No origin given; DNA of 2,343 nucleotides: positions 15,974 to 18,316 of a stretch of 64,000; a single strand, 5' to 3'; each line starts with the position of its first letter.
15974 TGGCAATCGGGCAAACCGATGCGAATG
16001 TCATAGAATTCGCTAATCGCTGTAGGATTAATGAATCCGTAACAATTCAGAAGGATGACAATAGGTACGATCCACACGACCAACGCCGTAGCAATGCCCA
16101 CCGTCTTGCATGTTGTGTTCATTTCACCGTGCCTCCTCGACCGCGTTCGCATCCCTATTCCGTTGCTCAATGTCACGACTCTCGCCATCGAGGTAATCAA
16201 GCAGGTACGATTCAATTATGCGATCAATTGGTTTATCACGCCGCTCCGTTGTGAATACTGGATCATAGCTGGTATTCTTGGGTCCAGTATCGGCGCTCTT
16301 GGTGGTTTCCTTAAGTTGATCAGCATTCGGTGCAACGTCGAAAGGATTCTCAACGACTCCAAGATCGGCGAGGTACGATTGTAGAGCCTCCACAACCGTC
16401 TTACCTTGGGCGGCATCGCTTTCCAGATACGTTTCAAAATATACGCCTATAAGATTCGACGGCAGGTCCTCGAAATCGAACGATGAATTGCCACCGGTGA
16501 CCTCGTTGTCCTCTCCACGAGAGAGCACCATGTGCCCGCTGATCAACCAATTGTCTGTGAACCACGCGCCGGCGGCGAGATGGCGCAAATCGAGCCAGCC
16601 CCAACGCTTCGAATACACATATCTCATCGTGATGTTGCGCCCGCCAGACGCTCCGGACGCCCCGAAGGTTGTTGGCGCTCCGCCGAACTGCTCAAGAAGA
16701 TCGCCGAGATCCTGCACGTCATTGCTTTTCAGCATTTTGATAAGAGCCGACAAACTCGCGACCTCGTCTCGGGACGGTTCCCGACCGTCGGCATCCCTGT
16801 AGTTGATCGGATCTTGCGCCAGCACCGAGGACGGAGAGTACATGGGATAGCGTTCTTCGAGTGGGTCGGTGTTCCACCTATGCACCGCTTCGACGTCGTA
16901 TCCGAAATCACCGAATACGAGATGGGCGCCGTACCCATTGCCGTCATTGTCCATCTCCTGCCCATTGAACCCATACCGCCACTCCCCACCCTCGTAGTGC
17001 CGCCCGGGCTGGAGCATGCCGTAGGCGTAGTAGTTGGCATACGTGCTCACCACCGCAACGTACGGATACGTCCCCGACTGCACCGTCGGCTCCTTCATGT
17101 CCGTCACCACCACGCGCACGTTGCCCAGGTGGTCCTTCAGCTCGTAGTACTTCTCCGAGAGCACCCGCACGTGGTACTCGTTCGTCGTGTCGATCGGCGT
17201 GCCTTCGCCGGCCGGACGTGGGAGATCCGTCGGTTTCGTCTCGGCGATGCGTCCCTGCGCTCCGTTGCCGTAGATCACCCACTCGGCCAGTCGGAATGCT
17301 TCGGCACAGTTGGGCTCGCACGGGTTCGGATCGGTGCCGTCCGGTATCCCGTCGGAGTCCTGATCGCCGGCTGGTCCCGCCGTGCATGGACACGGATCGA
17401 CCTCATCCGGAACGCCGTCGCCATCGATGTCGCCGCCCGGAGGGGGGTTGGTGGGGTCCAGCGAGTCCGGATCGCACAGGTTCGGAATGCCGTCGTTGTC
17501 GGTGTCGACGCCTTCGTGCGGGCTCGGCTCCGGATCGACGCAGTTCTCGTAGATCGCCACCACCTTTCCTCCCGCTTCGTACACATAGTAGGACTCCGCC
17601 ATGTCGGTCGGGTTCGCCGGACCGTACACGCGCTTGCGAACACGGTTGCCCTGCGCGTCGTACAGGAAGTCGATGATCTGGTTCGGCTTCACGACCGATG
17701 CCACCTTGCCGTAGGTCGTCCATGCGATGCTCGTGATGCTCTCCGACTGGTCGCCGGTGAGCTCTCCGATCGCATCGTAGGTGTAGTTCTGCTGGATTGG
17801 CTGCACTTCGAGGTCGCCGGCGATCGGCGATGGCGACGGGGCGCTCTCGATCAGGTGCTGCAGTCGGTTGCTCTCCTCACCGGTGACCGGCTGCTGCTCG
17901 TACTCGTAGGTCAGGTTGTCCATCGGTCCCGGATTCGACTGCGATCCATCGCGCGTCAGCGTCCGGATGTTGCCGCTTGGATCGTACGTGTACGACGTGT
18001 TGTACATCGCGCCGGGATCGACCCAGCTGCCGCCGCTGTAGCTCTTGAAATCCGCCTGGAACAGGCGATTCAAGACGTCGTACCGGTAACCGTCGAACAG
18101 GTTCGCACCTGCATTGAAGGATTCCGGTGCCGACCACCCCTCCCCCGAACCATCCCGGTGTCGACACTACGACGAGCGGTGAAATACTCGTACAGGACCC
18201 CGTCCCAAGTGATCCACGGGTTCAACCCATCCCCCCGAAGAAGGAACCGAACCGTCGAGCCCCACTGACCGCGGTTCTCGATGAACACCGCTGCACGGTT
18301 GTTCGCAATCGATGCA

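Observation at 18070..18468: Orphan 2 is fused to a truncated SBBP-gene N-terminus: a fossil of a second SBBP-Rhs unit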

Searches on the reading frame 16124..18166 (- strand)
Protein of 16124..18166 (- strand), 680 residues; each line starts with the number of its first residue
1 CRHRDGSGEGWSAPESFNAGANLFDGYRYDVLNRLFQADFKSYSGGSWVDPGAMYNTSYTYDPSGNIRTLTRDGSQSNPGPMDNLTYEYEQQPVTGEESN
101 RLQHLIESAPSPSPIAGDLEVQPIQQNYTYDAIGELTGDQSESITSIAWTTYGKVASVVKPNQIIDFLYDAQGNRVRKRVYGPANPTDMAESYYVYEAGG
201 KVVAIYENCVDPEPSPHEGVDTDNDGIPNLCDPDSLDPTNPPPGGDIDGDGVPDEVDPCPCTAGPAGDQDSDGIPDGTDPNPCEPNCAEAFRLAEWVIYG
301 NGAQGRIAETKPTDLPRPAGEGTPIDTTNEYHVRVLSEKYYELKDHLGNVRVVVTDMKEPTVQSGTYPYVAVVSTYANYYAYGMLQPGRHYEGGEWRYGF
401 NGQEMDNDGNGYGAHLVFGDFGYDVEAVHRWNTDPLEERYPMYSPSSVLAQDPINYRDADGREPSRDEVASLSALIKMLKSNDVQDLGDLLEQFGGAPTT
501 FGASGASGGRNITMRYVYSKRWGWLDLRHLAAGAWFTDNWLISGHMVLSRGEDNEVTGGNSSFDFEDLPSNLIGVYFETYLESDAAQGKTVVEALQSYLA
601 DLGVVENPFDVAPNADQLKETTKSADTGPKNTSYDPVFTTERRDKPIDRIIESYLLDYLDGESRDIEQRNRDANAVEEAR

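Call 12: search_protein_families(library=pfam, proteins=[window:16124-18166:-], max_evalue=0.01)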
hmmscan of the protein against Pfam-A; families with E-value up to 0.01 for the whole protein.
window:16124-18166:- (680 aa): 1 family
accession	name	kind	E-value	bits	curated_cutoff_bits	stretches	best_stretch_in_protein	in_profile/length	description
PF02412.23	TSP_3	-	0.003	17.7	25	1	246-264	15-33/36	Thrombospondin type 3 repeat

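Call 28: find_homologous_proteins(query=window:16124-18166:-, max_evalue=1e-10)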
Query window:16124-18166:- (680 aa): 66 proteins with E <= 1e-10 among 8000 candidates.
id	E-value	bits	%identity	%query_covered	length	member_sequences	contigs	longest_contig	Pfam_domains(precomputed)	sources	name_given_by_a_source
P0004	0.0e+0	1516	100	95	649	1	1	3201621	-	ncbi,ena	-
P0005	3.9e-201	689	65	70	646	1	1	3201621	-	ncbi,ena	-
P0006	2.8e-183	630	66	65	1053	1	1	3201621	PF05593.20,PF00182.25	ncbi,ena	-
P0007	6.7e-182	625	59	69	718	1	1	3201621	PF02412.24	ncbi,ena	-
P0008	1.1e-181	625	66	64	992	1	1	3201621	-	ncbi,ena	-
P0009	6.9e-179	615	73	56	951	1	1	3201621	PF05593.20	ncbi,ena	-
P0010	6.3e-164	566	74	50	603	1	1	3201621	-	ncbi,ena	-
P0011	1.9e-116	409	61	45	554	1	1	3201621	-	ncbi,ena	-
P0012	1.1e-82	297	50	42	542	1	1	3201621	PF02412.24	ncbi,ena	-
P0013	5.4e-65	239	35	65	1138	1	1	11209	PF02412.24,PF15643.13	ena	-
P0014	7.1e-64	235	73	23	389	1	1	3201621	-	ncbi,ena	-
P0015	1.1e-62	231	37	64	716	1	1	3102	-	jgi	-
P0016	9.3e-60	222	36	53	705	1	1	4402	PF02412.24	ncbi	ncbi:MAG: thrombospondin type 3 repeat-containing protein, partial [Bacteroidota bacterium]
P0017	5.1e-59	219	37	67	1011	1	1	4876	PF05593.20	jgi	jgi:RHS repeat-associated protein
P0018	5.5e-59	219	38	67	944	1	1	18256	PF05593.20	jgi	jgi:RHS repeat-associated protein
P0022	2.9e-45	174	41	25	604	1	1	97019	PF26363.2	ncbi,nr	ncbi:MAG: hypothetical protein IPM69_17065 [Ignavibacteria bacterium]|nr:hypothetical protein [Ignav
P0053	6.3e-23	100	38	23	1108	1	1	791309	PF05593.20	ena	-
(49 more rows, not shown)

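Call 29: find_encoding_contigs(protein=P0005, flank=10000, max_places=3)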
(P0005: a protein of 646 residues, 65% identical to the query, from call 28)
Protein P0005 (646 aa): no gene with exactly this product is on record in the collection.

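Call 45: find_encoding_contigs(protein=P0007, flank=10000, max_places=6)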
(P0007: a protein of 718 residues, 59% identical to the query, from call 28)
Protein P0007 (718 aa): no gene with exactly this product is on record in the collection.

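Call 52: search_protein_families(library=ncbifam, proteins=[window:16124-18166:-], max_evalue=0.001)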
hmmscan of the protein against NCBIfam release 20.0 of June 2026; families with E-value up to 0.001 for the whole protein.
window:16124-18166:- (680 aa): 0 families

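Call 54: find_encoding_contigs(protein=P0018, flank=10000, max_places=2)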
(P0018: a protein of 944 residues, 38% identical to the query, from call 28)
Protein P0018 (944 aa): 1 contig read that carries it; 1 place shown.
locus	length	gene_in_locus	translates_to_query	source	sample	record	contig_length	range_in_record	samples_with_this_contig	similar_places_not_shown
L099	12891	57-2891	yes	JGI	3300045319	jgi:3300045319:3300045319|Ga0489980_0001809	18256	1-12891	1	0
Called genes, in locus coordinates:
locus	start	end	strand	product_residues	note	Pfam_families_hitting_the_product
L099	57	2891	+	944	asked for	PF05593:RHS_repeat (faint)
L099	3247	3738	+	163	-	-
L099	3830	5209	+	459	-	-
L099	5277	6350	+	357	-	-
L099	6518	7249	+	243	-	-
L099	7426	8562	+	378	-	PF00155:Aminotran_1_2, PF01041:DegT_DnrJ_EryC1, PF00266:Aminotran_5 (weak), PF01053:Cys_Met_Meta_PP (weak)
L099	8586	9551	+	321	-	PF01073:3Beta_HSD, PF01370:Epimerase, PF02719:Polysacc_synt_2, PF04321:RmlD_sub_bind, PF05368:NmrA, PF07993:NAD_binding_4, PF13460:NAD_binding_10, PF16363:GDP_Man_Dehyd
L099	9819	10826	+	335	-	PF00106:adh_short (faint), PF01073:3Beta_HSD, PF01370:Epimerase, PF02719:Polysacc_synt_2, PF04321:RmlD_sub_bind, PF16363:GDP_Man_Dehyd, PF07993:NAD_binding_4 (weak)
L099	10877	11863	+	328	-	PF01073:3Beta_HSD, PF01370:Epimerase, PF02719:Polysacc_synt_2, PF04321:RmlD_sub_bind, PF07993:NAD_binding_4 (faint), PF16363:GDP_Man_Dehyd, PF13460:NAD_binding_10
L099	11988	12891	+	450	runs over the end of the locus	PF01943:Polysacc_synt, PF13440:Polysacc_synt_3 (weak)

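Call 55: find_encoding_contigs(protein=P0053, flank=10000, max_places=2)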
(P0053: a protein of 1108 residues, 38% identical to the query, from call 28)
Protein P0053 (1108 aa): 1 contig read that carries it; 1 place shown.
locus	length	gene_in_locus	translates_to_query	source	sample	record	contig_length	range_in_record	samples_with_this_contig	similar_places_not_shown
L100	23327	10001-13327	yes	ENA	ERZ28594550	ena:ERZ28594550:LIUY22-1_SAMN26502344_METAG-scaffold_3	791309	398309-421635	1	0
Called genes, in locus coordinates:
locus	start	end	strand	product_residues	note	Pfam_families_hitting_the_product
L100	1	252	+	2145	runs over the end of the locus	-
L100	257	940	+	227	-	-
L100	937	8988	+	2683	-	PF05593:RHS_repeat (faint), PF14040:DNase_NucA_NucB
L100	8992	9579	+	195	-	-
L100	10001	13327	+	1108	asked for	PF05593:RHS_repeat (faint)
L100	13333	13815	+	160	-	-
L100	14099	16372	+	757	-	-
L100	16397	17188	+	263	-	-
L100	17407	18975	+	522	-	-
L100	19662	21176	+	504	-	-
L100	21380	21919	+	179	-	PF01885:PTS_2-RNA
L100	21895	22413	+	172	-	-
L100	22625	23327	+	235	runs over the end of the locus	PF03400:DDE_Tnp_IS1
